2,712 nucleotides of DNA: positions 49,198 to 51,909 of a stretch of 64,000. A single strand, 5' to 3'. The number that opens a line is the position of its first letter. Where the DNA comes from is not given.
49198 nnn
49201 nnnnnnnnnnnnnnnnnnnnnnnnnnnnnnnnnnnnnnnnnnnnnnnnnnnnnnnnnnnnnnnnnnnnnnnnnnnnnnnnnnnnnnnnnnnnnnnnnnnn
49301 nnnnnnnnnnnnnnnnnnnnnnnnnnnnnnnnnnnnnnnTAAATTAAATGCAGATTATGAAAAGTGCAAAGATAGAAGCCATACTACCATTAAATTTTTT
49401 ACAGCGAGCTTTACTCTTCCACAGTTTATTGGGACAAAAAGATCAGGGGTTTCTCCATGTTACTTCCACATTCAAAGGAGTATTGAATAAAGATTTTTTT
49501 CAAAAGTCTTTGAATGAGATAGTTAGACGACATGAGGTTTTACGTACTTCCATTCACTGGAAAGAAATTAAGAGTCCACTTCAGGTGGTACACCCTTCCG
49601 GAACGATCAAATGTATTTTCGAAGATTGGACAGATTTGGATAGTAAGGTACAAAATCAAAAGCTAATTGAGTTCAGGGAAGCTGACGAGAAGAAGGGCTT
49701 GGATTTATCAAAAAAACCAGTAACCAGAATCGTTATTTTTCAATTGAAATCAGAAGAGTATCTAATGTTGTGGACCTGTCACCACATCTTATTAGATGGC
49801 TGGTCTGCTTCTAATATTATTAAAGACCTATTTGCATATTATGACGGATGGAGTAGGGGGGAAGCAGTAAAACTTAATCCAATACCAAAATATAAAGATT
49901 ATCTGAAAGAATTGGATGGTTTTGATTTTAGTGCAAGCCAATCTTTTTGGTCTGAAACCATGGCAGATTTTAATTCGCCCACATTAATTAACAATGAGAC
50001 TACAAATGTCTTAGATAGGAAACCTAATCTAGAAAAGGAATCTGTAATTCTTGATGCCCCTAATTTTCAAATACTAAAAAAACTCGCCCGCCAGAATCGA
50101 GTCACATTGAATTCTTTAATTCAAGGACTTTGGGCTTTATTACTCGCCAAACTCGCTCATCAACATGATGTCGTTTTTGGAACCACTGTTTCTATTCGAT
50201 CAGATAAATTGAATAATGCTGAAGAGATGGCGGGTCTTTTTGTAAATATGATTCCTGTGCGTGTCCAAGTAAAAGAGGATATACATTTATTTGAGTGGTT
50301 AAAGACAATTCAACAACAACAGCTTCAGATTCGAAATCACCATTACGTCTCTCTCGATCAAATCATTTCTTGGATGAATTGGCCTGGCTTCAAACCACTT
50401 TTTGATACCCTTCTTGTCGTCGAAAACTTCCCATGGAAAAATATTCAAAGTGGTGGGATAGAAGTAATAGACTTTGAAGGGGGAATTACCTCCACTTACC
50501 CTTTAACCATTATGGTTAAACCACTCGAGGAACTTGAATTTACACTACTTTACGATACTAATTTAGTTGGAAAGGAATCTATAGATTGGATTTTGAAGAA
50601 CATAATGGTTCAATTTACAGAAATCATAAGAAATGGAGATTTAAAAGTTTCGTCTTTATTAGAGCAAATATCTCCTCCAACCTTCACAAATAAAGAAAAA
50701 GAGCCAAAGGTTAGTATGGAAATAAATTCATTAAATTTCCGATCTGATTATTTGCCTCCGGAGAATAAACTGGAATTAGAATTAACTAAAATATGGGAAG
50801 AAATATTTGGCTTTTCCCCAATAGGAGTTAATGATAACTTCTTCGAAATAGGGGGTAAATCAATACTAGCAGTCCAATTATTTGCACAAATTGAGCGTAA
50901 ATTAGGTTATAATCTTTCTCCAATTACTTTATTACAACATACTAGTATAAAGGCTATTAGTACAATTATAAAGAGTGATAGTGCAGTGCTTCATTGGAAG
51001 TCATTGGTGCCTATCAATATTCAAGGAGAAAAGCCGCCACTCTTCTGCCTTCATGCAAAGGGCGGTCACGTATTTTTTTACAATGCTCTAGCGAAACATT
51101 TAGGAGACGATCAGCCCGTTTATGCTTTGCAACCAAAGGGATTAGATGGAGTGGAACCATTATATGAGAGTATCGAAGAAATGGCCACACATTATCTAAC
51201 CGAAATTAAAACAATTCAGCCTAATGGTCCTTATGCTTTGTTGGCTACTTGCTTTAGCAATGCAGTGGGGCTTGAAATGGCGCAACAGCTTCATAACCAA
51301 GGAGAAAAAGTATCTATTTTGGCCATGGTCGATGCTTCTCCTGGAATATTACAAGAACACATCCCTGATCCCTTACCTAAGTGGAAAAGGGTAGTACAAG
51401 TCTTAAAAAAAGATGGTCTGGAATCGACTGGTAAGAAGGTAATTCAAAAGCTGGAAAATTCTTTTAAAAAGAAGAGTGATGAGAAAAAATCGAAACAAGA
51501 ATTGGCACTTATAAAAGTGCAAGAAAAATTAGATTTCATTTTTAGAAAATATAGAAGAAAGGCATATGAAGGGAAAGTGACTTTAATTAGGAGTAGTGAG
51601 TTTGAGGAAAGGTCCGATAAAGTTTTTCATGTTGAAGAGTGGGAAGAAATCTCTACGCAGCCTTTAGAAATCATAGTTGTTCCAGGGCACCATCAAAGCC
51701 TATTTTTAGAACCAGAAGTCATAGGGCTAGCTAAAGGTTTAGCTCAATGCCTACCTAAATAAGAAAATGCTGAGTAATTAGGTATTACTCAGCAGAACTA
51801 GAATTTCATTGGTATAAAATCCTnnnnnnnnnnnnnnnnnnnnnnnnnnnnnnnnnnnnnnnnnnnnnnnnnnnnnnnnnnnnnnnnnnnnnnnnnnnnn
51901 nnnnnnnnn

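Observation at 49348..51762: Termination module lacks an A domain, and its thioesterase has Cys at the nucleophile position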

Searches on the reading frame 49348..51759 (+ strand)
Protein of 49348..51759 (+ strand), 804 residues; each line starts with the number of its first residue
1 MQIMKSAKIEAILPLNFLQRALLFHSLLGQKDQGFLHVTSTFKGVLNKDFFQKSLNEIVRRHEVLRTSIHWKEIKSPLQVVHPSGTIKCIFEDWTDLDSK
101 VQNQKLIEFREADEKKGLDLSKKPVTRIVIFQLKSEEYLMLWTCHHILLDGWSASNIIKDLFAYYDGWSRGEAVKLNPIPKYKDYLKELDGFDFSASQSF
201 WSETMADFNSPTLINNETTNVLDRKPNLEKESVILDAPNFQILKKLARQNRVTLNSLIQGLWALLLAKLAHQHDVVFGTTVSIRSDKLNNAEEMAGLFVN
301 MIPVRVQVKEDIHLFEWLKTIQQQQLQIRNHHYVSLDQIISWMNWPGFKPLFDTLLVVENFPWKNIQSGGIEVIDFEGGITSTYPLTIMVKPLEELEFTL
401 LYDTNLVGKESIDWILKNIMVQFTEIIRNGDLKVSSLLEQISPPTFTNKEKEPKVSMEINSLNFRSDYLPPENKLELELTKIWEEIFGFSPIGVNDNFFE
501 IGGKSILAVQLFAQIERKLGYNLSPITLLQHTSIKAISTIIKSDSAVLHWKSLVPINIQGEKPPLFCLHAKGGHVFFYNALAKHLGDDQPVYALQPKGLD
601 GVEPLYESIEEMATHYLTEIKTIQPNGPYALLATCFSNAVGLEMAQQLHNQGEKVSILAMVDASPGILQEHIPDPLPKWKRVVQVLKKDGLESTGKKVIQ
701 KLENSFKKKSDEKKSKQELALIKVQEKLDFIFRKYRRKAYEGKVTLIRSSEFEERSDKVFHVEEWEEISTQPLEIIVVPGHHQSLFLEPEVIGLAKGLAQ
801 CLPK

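Call 3: search_protein_families(library=pfam, proteins=[window:49348-51759:+], max_evalue=0.01)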
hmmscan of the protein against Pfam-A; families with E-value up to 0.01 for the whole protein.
window:49348-51759:+ (804 aa): 5 families
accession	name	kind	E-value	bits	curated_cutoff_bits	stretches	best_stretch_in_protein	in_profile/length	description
PF00668.25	Condensation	-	4.5e-81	273.3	30.6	1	11-437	3-444/456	Condensation domain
PF00975.26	Thioesterase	-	9.1e-19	69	26.4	1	563-785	1-210/226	Thioesterase domain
PF00550.31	PP-binding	-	1.3e-11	45.1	20.8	1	479-539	3-65/67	Phosphopantetheine attachment site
PF07247.17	AATase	-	0.00029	20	22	0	87-165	105-184/500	Alcohol acetyltransferase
PF23297.2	ACP_SdgA_C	-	0.0014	19.1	27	1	497-544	35-82/95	Highly reducing polyketide synthase sdgA, C-terminal ACP domain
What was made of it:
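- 49348..51762 (+): NRPS termination protein, C-T-TE, 804 aa, no A domain. Pfam domains (call 3).
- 49378..50658 (+): Condensation domain C3 (aa 11-437). The catalytic motif HHILLDG is at 49780-49800. The N-terminal motif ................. is of the D-donor (DCL) type. Pfam E 4.5e-81 (call 3).
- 50782..50964 (+): Carrier (T/PCP) domain T3. The phosphopantetheine site is Ser505, at 50860-50862. Pfam PP-binding (call 3).
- On Type I NRPS thioesterase domain (Pfam PF00975, alpha/beta-hydrolase): PF00975 scores 69 bits against a cut-off of 26.4, at aa 563-785, directly after PP-binding 479-539 (call 3).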

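Call 7: find_homologous_proteins(query=window:49348-51759:+, max_evalue=0.00001)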
Query window:49348-51759:+ (804 aa): 1006 proteins with E <= 0.00001 among 8000 candidates; the best 120 are listed.
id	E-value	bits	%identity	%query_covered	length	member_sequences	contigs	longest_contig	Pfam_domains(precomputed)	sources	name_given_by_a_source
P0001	0.0e+0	1814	100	100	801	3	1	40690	PF00668.26,PF00550.32,PF00975.27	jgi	-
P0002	2.2e-280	950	54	99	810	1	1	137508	PF00668.26,PF00550.32,PF00975.27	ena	-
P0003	2.9e-268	910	52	99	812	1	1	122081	PF00668.26,PF00550.32,PF00975.27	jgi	jgi:thioesterase domain-containing protein/NRPS condensation-like uncharacterized protein/acyl carri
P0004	1.2e-260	885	49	99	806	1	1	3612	PF00668.26,PF00550.32,PF00975.27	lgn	-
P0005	4.1e-248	844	48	99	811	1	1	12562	PF00668.26,PF00550.32,PF00975.27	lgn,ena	-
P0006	4.2e-247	840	47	98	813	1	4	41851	PF00668.26,PF00550.32,PF00975.27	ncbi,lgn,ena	-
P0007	4.9e-233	794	45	99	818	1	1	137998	PF00668.26,PF00550.32,PF00975.27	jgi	jgi:thioesterase domain-containing protein/acyl carrier protein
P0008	4.8e-230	784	46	99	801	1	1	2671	PF00668.26,PF00550.32,PF00975.27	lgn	-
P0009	3.3e-228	778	45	99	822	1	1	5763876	PF00668.26,PF00550.32,PF00975.27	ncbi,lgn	ncbi:MAG: condensation domain-containing protein [Saprospiraceae bacterium]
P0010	2.4e-226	772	45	99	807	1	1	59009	PF00668.26,PF00550.32,PF00975.27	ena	-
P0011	7.6e-219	747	44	98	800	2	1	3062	PF00668.26,PF00550.32,PF00975.27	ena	-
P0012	6.6e-212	724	42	98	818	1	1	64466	PF00668.26,PF00550.32,PF00975.27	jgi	jgi:thioesterase domain-containing protein/acyl carrier protein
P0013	1.0e-210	720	42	100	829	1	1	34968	PF00668.26,PF00550.32,PF00975.27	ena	-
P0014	2.2e-210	719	43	100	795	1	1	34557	PF00668.26,PF00550.32,PF00975.27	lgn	-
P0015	3.8e-210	718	42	99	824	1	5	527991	PF00668.26,PF00550.32,PF00975.27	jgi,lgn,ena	-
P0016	8.2e-210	717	41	99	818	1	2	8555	PF00668.26,PF00550.32,PF00975.27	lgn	-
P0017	2.6e-209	715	42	99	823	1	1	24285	PF00668.26,PF00550.32,PF00975.27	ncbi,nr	ncbi:MAG: hypothetical protein KTR30_28820 [Saprospiraceae bacterium]|nr:hypothetical protein [Sapro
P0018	1.3e-207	710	42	100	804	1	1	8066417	PF00668.26,PF00550.32,PF00975.27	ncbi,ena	-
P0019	4.4e-207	708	43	99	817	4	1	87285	PF00668.26,PF00550.32,PF00975.27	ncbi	-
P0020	9.5e-207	707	41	99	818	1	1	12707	PF00668.26,PF00550.32,PF00975.27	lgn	-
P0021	1.9e-205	703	42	99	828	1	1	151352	PF00668.26,PF00550.32,PF00975.27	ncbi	-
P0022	8.0e-205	701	43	99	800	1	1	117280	PF00668.26,PF00550.32,PF00975.27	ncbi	ncbi:MAG: condensation domain-containing protein [Bacteroidota bacterium]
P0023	4.5e-203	695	41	99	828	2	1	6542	PF00668.26,PF00550.32,PF00975.27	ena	-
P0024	7.7e-202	691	41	99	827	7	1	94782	PF00668.26,PF00550.32,PF00975.27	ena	-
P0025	8.9e-202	691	41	100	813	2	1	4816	PF00668.26,PF00550.32,PF00975.27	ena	-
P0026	5.6e-199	681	40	99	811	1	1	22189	PF00668.26,PF00550.32,PF00975.27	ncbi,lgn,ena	-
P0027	1.4e-198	680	40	99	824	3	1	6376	PF00668.26,PF00550.32,PF00975.27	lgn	-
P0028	4.1e-198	678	40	99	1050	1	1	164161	PF00668.26,PF00550.32,PF13193.13,PF00975.27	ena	-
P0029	5.9e-195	668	41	100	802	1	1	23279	PF00668.26,PF00550.32,PF00975.27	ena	-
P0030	4.4e-194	665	41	100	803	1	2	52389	PF00668.26,PF00550.32,PF00975.27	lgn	-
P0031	9.9e-194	664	40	99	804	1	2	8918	PF00668.26,PF00550.32,PF00975.27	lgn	-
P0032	4.4e-193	662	39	99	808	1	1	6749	PF00668.26,PF00550.32,PF00975.27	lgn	-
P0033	9.6e-193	661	40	100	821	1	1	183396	PF00668.26,PF00550.32,PF00975.27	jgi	jgi:thioesterase domain-containing protein/acyl carrier protein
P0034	1.5e-192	660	40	100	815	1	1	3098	PF00668.26,PF00550.32,PF00975.27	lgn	-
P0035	3.6e-192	659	41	100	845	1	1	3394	PF00668.26,PF00550.32,PF00975.27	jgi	jgi:thioesterase domain-containing protein/acyl carrier protein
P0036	5.7e-192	658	40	100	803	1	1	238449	PF00668.26,PF00550.32,PF00975.27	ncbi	ncbi:condensation domain-containing protein [Flavitalea antarctica]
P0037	6.1e-192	658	41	100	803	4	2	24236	PF00668.26,PF00550.32,PF00975.27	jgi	jgi:thioesterase domain-containing protein/acyl carrier protein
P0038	2.3e-191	656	40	100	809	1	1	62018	PF00668.26,PF00550.32,PF00975.27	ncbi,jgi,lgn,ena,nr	ncbi:condensation domain-containing protein [Flavitalea sp.]|nr:condensation domain-containing prote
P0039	1.1e-190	654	40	99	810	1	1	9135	PF00668.26,PF00550.32,PF00975.27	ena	-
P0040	1.9e-190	653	40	100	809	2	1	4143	PF00668.26,PF00550.32,PF00975.27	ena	-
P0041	2.8e-190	653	41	100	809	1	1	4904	PF00668.26,PF00550.32,PF00975.27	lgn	-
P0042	2.2e-189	650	40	99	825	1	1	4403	PF00668.26,PF00550.32,PF00975.27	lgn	-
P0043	1.0e-188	647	40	100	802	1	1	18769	PF00668.26,PF00550.32,PF00975.27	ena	-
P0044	2.5e-188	646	39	100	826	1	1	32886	PF00668.26,PF00550.32,PF00975.27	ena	-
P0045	1.7e-187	643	40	100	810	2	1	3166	PF00668.26,PF00550.32,PF00975.27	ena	-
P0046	2.3e-187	643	40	100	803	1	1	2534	PF00668.26,PF00550.32,PF00975.27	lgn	-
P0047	3.2e-187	642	39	100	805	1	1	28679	PF00668.26,PF00550.32,PF00975.27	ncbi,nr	ncbi:MAG: non-ribosomal peptide synthetase [Flavobacterium sp.]|nr:MAG: non-ribosomal peptide synthe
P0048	7.1e-187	641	38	99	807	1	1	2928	PF00668.26,PF00550.32,PF00975.27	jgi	jgi:thioesterase domain-containing protein/acyl carrier protein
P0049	9.0e-186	638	38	100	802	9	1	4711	PF00668.26,PF00550.32,PF00975.27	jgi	jgi:thioesterase domain-containing protein/acyl carrier protein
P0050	1.6e-185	637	40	100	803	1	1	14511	PF00668.26,PF00550.32,PF00975.27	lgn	-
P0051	2.3e-185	636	40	100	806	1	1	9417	PF00668.26,PF00550.32,PF00975.27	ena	-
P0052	2.7e-185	636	39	100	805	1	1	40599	PF00668.26,PF00550.32,PF00975.27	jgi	jgi:thioesterase domain-containing protein/NRPS condensation-like uncharacterized protein/acyl carri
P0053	3.3e-185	636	39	100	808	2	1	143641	PF00668.26,PF00550.32,PF00975.27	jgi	jgi:thioesterase domain-containing protein/acyl carrier protein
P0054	5.7e-184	632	38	100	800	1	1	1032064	PF00668.26,PF00550.32,PF00975.27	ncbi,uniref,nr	ncbi:hypothetical protein GWK08_09560 [Leptobacterium flavescens]|uniref:Carrier domain-containing p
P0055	9.5e-184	631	41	99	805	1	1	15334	PF00668.26,PF00550.32,PF00975.27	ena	-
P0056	1.9e-183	630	39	100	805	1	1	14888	PF00668.26,PF00550.32,PF00975.27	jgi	jgi:thioesterase domain-containing protein/acyl carrier protein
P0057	2.5e-182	626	40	100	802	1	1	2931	PF00668.26,PF00550.32,PF00975.27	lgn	-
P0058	2.8e-182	626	39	100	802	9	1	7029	PF00668.26,PF00550.32,PF00975.27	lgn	-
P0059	6.2e-182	625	40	100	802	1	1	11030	PF00668.26,PF00550.32,PF00975.27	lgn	-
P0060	9.6e-182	624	39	100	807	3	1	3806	PF00668.26,PF00550.32,PF00975.27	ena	-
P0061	2.3e-181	623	39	99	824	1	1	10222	PF00668.26,PF00550.32,PF00975.27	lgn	-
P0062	2.8e-180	619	39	100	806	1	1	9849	PF00668.26,PF00550.32,PF00975.27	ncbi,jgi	-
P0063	3.4e-177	609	39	99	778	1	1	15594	PF00668.26,PF00550.32,PF00975.27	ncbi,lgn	ncbi:MAG: condensation domain-containing protein [Bacteroidota bacterium]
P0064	1.6e-176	607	38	99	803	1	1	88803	PF00668.26,PF00550.32,PF00975.27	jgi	-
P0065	1.1e-175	604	38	99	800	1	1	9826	PF00668.26,PF00550.32,PF12697.14,PF00975.27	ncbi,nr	ncbi:MAG: alpha/beta fold hydrolase [Pyrinomonadaceae bacterium]|nr:alpha/beta fold hydrolase [Pyrin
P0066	3.1e-175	603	38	99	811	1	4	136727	PF00668.26,PF00550.32,PF00975.27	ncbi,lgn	-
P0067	1.3e-173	597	37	99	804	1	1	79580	PF00668.26,PF00550.32,PF00975.27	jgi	-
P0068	3.0e-173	596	42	81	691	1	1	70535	PF00668.26,PF00550.32,PF00975.27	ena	-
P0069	1.0e-172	594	37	99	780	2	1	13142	PF00668.26,PF00550.32,PF00975.27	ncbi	ncbi:MAG: condensation domain-containing protein [Bacteroidota bacterium]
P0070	4.9e-172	592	38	99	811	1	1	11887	PF00668.26,PF00550.32,PF00975.27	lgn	-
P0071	7.5e-172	592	37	98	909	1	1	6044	PF00668.26,PF00550.32,PF00975.27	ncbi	ncbi:MAG: condensation domain-containing protein, partial [Saprospiraceae bacterium]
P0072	5.4e-171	589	36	100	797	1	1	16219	PF00668.26,PF00550.32,PF00975.27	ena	-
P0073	1.9e-168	580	39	100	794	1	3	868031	PF00668.26,PF00550.32,PF00975.27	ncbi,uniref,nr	ncbi:condensation domain-containing protein [Hwangdonia seohaensis]|uniref:Condensation domain-conta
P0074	3.1e-168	580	37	100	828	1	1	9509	PF00668.26,PF00550.32,PF00975.27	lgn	-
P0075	3.5e-168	579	36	99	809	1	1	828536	PF00668.26,PF00550.32,PF00975.27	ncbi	-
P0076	8.0e-168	578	36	100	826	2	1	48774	PF00668.26,PF00550.32,PF00975.27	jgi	jgi:thioesterase domain-containing protein/acyl carrier protein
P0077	3.9e-166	573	38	99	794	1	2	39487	PF00668.26,PF00550.32,PF00975.27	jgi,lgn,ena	-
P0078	1.4e-165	571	38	100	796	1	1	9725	PF00668.26,PF00550.32,PF00975.27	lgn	-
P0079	4.4e-165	569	37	100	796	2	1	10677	PF00668.26,PF00550.32,PF00975.27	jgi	-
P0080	1.7e-164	567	37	99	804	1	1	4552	PF00668.26,PF00550.32,PF00975.27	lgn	-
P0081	7.2e-163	562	36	99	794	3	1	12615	PF00668.26,PF00550.32,PF00975.27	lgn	-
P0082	5.4e-162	559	35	100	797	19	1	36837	PF00668.26,PF00550.32,PF00975.27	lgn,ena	-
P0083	1.2e-160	554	35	100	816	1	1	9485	PF00668.26,PF00550.32,PF00975.27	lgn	-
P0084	4.3e-160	553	37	99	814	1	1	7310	PF00668.26,PF00550.32,PF00975.27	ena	-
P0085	3.6e-158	546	34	98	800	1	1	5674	PF00668.26,PF00550.32,PF00975.27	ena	-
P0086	3.4e-157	543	36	99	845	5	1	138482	PF00668.26,PF00550.32,PF00975.27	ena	-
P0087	2.1e-156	540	35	99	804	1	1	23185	PF00668.26,PF00550.32,PF00975.27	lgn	-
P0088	2.3e-154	534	35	99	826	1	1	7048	PF00668.26,PF00550.32,PF00975.27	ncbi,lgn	-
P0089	3.2e-153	530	38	81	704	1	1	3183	PF00668.26,PF00550.32,PF00975.27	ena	-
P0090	7.2e-153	529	35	100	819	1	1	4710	PF00668.26,PF00550.32,PF00975.27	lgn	-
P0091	2.8e-152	527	34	100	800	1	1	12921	PF00668.26,PF00550.32,PF00975.27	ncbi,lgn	ncbi:MAG: condensation domain-containing protein [Bacteroidota bacterium]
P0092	1.9e-150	521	33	100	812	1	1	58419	PF00668.26,PF00550.32,PF00975.27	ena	-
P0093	1.0e-149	518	35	100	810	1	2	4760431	PF00668.26,PF00550.32,PF12697.14,PF00975.27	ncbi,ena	-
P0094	4.9e-149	516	35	99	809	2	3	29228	PF00668.26,PF00550.32,PF00975.27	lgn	-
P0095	8.7e-146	505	33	98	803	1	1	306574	PF00668.26,PF00550.32,PF00975.27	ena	-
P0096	1.8e-145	504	34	98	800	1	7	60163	PF00668.26,PF00550.32,PF00975.27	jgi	jgi:thioesterase domain-containing protein/acyl carrier protein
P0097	3.4e-145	503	35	98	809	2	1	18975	PF00668.26,PF00550.32,PF00975.27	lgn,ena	-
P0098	2.4e-144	501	33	99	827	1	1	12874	PF00668.26,PF00550.32,PF00975.27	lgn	-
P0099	3.1e-144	500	34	99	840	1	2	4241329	PF00668.26,PF00550.32,PF00975.27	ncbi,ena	-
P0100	2.9e-143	497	34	99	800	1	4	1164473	PF00668.26,PF00550.32,PF00975.27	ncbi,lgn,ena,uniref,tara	ncbi:condensation domain-containing protein [uncultured Kriegella sp.]|uniref:condensation domain-co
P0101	9.5e-143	495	33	99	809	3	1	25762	PF00668.26,PF00550.32,PF00975.27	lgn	-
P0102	1.3e-142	495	34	98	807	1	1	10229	PF00668.26,PF00550.32,PF00975.27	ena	-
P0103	1.6e-141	491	33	100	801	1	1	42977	PF00668.26,PF00550.32,PF00975.27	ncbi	-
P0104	4.7e-141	490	33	98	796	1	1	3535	PF00668.26,PF00550.32,PF00975.27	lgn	-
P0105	3.0e-140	487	34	99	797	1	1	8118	PF00668.26,PF00550.32,PF00975.27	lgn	-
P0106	6.7e-140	486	32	100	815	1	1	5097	PF00668.26,PF00550.32,PF00975.27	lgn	-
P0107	5.3e-139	483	33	100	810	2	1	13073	PF00668.26,PF00550.32,PF00975.27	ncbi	ncbi:MAG: condensation domain-containing protein [Bacteroidota bacterium]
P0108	7.8e-139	482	34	100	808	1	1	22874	PF00668.26,PF00550.32,PF12697.14,PF00975.27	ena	-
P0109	1.3e-138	482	41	70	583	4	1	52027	PF00668.26,PF00550.32,PF00975.27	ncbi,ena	-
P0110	1.9e-138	481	33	99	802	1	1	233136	PF00668.26,PF00550.32,PF00975.27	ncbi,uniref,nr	ncbi:hypothetical protein EYD45_07375 [Hyunsoonleella flava]|uniref:Carrier domain-containing protei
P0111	1.2e-137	478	33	99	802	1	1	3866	PF00668.26,PF00550.32,PF00975.27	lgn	-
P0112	2.2e-137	478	34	99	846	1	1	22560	PF00668.26,PF00550.32,PF00975.27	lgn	-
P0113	3.3e-137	477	33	99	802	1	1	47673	PF00668.26,PF00550.32,PF00975.27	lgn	-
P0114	4.6e-137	477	32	100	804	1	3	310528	PF00668.26,PF00550.32,PF00975.27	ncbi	-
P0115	8.0e-137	476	33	99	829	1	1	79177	PF00668.26,PF00550.32,PF00975.27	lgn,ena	-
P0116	2.3e-136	474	33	99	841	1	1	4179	PF00668.26,PF00550.32,PF00975.27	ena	-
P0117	2.6e-136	474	33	99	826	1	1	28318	PF00668.26,PF00550.32,PF00975.27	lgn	-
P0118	1.1e-134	469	35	99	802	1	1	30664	PF00668.26,PF00550.32,PF00975.27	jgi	jgi:thioesterase domain-containing protein/acyl carrier protein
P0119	6.4e-134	466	34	97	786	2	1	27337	PF00668.26,PF00550.32,PF00975.27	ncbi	ncbi:MAG: condensation domain-containing protein [Bacteroidota bacterium]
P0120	9.9e-133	462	33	99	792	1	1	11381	PF00668.26,PF00550.32,PF00975.27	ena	-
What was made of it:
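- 49348..51762 (+): The 120 listed homologues of about 800 aa all have the same C-T-TE architecture (call 7).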
